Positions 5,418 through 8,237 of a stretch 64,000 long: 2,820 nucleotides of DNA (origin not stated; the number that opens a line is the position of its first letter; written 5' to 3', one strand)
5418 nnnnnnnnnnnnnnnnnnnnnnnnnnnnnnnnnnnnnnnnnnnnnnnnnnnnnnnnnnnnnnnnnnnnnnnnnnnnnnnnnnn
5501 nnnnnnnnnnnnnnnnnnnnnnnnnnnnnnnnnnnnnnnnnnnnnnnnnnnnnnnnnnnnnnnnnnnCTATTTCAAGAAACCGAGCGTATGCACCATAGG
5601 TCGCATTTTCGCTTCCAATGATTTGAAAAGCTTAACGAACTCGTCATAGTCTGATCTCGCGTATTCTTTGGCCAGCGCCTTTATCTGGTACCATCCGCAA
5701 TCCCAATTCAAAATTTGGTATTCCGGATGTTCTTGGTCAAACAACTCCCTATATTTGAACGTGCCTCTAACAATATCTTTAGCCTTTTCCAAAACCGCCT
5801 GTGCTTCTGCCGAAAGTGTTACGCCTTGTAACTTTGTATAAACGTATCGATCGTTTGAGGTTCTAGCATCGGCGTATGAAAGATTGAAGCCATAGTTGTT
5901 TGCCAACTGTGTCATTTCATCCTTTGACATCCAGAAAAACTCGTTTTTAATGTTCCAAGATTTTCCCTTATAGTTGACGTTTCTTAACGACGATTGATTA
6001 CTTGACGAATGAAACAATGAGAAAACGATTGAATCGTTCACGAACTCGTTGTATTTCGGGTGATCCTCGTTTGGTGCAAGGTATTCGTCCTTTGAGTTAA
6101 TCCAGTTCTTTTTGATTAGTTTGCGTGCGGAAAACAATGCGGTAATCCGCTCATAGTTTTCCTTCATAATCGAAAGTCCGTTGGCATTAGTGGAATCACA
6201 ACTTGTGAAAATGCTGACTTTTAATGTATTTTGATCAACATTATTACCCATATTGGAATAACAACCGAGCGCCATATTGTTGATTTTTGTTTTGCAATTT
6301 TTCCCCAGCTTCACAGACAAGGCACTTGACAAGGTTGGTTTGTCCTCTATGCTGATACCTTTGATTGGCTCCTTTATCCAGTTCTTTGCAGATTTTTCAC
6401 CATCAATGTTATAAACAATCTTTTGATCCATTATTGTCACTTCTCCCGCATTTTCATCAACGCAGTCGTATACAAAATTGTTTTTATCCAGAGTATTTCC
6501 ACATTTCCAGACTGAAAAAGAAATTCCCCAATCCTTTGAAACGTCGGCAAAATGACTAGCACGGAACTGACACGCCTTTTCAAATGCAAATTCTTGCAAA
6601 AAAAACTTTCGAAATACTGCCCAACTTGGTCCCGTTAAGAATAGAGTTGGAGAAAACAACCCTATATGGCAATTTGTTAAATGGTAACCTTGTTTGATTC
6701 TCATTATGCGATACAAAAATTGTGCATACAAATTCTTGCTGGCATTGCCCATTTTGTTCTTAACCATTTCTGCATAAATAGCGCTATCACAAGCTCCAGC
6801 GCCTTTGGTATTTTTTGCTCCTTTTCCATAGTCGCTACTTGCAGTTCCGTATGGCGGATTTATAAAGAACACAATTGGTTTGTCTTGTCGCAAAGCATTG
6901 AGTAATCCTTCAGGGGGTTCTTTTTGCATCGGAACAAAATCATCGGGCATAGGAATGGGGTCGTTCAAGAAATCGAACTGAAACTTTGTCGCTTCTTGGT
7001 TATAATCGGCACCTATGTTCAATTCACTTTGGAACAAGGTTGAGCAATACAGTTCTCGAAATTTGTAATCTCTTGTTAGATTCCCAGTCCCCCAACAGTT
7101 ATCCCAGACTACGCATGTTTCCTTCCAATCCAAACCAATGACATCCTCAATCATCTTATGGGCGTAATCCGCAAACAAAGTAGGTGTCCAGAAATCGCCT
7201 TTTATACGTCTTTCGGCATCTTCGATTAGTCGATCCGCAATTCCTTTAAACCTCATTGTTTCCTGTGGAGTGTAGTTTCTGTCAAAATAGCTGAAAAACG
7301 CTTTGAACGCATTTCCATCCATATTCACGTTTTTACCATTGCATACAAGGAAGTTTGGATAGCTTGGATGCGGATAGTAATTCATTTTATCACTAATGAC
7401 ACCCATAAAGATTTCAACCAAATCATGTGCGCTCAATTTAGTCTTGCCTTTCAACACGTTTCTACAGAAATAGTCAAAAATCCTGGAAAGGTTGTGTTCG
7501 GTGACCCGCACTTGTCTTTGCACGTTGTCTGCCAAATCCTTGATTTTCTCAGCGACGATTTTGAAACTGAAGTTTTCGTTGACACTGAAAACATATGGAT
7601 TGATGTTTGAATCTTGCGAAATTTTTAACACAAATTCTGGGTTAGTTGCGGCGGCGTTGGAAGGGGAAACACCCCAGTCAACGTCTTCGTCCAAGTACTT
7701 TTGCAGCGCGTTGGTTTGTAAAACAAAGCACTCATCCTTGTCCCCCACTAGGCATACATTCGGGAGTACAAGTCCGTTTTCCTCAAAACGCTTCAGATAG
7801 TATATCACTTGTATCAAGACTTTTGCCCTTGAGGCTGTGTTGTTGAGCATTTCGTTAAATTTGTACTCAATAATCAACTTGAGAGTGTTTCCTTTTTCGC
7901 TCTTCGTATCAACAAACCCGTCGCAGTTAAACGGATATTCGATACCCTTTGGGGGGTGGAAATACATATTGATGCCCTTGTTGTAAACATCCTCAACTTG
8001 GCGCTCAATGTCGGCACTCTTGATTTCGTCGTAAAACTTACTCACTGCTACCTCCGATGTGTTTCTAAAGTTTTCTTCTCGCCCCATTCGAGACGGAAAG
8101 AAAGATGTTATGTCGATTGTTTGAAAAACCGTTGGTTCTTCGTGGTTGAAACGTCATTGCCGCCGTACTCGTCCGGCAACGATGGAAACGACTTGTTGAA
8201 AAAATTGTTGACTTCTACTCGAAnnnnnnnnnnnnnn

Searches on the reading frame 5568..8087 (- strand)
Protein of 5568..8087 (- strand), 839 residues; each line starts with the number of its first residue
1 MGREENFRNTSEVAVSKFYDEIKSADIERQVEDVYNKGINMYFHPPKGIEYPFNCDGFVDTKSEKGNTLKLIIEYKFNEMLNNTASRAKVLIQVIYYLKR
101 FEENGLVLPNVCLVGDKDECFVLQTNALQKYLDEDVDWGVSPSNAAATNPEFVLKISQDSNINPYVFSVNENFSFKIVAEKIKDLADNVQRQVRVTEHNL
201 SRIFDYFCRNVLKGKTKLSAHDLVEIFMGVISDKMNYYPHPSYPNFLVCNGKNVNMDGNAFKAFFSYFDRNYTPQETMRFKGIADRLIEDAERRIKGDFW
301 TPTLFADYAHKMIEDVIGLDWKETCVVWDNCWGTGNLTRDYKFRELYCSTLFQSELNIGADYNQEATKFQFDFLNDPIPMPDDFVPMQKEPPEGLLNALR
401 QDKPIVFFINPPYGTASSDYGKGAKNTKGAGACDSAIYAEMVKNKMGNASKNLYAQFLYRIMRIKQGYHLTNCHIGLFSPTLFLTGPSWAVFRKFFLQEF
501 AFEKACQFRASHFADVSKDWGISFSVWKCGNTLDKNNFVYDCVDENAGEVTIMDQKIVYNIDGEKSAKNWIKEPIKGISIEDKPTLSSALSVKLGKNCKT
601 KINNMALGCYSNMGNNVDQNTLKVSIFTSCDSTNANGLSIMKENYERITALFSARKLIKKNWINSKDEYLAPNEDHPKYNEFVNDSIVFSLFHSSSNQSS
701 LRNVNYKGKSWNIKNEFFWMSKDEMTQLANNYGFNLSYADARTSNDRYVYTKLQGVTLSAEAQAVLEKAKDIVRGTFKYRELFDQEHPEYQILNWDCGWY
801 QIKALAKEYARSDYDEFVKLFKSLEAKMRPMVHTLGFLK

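Call 6: search_protein_families(library=pfam, proteins=[window:5568-8087:-], max_evalue=0.01)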
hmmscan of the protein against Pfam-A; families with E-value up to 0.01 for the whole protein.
window:5568-8087:- (839 aa): 0 families

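Call 16: search_protein_families(library=ncbifam, proteins=[window:5568-8087:-], max_evalue=1)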
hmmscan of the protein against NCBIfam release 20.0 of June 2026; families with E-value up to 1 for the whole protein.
window:5568-8087:- (839 aa): 0 families

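Call 17: search_protein_families(library=padloc, proteins=[window:5568-8087:-], max_evalue=1)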
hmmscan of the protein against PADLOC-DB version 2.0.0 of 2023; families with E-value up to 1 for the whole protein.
window:5568-8087:- (839 aa): 0 families

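Call 18: find_homologous_proteins(query=window:5568-8087:-)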
Query window:5568-8087:- (839 aa): 3054 proteins with E <= 0.001 among 6866 candidates; the best 120 are listed.
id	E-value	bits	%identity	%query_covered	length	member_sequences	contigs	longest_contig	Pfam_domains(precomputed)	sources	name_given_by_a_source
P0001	0.0e+0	1932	100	98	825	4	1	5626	-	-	-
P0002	0.0e+0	1534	78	98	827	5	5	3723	-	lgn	-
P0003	0.0e+0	1532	78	98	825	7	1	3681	-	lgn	-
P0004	0.0e+0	1526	78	98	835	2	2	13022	-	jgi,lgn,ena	-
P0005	0.0e+0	1451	74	98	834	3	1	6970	-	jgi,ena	-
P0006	0.0e+0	1449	72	98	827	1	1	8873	-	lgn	-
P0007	0.0e+0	1337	69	99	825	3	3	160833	-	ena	-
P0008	0.0e+0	1337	69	99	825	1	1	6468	-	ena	-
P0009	0.0e+0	1332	69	98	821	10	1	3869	-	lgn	-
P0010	0.0e+0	1332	70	98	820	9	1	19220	-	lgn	-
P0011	0.0e+0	1324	68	99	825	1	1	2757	-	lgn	-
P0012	0.0e+0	1323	68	99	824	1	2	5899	-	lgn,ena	-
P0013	0.0e+0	1322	68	99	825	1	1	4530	-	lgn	-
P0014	0.0e+0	1321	69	98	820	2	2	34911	-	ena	-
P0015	0.0e+0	1321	68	99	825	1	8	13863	-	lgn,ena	-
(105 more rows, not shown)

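Call 19: find_encoding_contigs(protein=P0001, flank=10000, max_places=6)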
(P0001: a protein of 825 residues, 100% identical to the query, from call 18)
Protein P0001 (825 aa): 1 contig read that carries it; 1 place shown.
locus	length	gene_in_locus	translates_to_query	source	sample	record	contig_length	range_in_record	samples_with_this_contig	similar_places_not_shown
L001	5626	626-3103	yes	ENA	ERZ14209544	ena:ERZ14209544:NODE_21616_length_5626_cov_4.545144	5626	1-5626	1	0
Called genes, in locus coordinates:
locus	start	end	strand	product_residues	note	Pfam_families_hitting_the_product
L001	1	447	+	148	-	?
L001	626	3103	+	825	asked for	-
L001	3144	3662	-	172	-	-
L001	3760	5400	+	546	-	-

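Call 20: find_encoding_contigs(protein=P0004, flank=10000, max_places=4)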
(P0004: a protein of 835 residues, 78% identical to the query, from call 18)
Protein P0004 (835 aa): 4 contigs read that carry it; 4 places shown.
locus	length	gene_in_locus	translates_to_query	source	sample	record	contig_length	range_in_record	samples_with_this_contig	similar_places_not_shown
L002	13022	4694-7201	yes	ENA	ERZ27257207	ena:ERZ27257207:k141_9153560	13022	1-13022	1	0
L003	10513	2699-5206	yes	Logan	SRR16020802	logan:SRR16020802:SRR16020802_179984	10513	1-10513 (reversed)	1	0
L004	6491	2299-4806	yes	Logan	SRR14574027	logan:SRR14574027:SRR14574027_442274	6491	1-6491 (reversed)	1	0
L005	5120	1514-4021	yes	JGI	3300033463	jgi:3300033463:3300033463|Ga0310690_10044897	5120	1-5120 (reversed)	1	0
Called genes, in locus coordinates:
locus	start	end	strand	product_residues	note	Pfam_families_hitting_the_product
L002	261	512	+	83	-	PF14192:DUF4314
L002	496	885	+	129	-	PF11171:DUF2958 (weak)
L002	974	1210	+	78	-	-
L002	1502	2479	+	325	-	PF11074:DUF2779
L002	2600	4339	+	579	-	PF00004:AAA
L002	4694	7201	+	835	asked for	-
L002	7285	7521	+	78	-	-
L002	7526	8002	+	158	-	PF00702:Hydrolase (faint), PF06941:NT5C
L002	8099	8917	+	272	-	-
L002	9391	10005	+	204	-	-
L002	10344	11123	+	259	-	-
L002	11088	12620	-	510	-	-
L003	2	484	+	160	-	?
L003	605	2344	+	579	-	PF00004:AAA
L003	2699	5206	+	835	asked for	-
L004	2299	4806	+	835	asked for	-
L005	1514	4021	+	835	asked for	-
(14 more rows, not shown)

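Call 21: find_encoding_contigs(protein=P0007, flank=8000, max_places=3)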
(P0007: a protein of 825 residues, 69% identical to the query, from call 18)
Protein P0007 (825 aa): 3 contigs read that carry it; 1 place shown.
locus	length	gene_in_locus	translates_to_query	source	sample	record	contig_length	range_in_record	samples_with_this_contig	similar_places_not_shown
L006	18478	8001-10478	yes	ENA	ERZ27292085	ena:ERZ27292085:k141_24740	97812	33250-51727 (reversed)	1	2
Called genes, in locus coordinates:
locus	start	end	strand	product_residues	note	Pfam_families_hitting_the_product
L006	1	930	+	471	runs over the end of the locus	-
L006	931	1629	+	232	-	PF01026:TatD_DNase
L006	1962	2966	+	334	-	PF13310:Virulence_RhuM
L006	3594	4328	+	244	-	-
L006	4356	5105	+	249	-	-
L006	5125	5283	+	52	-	-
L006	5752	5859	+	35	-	-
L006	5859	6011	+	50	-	-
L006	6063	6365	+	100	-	PF21247:Fic-like_C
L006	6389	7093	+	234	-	PF10544:T5orf172, PF13455:MUG113, PF14267:DUF4357, PF18755:RAMA (faint)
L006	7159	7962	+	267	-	PF14337:Abi_alpha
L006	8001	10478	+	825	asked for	-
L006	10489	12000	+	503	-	PF13289:SIR2_2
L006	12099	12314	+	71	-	-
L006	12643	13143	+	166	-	PF08212:Lipocalin_2, PF00061:Lipocalin (weak)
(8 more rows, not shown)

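Call 25: search_solved_structures(query=window:5568-8045:-, max_evalue=1)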
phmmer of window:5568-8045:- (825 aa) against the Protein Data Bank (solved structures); distinct sequences matched with E-value up to 1: 0.

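Call 74: search_protein_families(library=pfam, proteins=[window:5568-8045:-], max_evalue=10)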
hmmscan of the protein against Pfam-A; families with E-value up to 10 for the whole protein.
window:5568-8045:- (825 aa): 0 families
